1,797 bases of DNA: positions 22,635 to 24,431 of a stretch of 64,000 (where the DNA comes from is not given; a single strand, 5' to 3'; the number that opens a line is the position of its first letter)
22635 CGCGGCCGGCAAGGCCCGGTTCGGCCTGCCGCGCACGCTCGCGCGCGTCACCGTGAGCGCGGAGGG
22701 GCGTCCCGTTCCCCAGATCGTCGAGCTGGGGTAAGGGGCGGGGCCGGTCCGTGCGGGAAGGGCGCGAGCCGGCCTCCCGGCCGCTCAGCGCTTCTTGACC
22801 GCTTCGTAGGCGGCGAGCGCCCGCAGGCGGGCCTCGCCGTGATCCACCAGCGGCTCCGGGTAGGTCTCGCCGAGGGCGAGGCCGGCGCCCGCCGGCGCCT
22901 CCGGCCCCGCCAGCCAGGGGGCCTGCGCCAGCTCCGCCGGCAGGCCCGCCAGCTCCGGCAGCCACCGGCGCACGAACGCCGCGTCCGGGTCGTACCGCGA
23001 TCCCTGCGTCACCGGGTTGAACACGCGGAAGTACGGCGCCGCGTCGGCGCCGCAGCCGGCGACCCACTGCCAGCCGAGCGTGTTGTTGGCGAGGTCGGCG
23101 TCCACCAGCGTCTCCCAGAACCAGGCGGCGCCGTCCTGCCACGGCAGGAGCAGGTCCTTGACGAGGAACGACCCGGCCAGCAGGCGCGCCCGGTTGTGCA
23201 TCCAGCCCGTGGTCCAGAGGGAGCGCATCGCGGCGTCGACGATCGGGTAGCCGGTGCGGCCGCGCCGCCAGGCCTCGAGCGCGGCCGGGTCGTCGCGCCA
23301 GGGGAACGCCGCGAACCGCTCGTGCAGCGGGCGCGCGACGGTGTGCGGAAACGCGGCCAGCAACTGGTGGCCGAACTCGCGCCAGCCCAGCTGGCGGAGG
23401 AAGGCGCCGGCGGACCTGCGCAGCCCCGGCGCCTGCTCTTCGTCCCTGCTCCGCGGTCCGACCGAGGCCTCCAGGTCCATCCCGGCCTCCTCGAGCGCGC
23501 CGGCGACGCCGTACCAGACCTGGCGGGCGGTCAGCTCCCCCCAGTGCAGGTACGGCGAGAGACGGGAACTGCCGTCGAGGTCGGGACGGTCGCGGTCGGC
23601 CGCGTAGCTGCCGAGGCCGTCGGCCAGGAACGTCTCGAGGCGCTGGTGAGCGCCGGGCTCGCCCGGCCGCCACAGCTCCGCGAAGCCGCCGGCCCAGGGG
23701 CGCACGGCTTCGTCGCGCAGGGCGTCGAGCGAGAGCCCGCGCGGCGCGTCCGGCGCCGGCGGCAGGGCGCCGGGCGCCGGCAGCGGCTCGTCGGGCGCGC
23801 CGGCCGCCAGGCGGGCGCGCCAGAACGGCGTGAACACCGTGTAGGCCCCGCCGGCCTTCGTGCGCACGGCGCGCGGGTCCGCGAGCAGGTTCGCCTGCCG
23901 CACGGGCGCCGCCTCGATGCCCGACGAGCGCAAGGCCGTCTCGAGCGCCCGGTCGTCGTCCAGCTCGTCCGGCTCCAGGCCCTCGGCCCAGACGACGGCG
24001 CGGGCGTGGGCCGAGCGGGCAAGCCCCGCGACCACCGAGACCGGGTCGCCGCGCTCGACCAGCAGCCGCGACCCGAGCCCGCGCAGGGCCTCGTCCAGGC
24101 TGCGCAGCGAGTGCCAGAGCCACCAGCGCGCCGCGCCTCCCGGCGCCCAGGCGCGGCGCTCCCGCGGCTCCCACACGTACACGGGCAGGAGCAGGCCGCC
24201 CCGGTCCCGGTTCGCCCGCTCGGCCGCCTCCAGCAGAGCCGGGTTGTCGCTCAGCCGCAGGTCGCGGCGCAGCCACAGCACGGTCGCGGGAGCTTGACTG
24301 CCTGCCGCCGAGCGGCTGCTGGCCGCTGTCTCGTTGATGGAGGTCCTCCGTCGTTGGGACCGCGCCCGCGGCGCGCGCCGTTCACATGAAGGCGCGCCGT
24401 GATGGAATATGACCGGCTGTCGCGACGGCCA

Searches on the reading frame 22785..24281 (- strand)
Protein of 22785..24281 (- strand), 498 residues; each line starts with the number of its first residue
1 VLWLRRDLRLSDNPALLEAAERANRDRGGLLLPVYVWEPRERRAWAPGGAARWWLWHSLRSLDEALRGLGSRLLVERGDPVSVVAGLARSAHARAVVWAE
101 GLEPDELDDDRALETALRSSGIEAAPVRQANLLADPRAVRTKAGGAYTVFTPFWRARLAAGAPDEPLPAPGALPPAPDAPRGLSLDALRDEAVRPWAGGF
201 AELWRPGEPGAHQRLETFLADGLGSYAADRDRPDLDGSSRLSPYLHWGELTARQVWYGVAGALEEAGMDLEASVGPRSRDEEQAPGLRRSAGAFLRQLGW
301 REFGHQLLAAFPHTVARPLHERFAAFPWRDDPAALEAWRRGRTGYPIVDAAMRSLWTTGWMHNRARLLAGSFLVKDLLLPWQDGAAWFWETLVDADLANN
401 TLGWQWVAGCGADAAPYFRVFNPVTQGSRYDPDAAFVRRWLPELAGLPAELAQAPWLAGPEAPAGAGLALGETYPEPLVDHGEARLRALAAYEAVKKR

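Call 86: search_protein_families(library=pfam, proteins=[window:22785-24281:-], max_evalue=0.00001)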
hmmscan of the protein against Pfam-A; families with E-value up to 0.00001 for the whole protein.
window:22785-24281:- (498 aa): 2 families
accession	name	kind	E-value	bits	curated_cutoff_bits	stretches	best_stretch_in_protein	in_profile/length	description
PF03441.19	FAD_binding_7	-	1.1e-82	276.9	27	1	294-493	1-202/203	FAD binding domain of DNA photolyase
PF00875.24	DNA_photolyase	-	1.2e-45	155.9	26.6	1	2-170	3-163/164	DNA photolyase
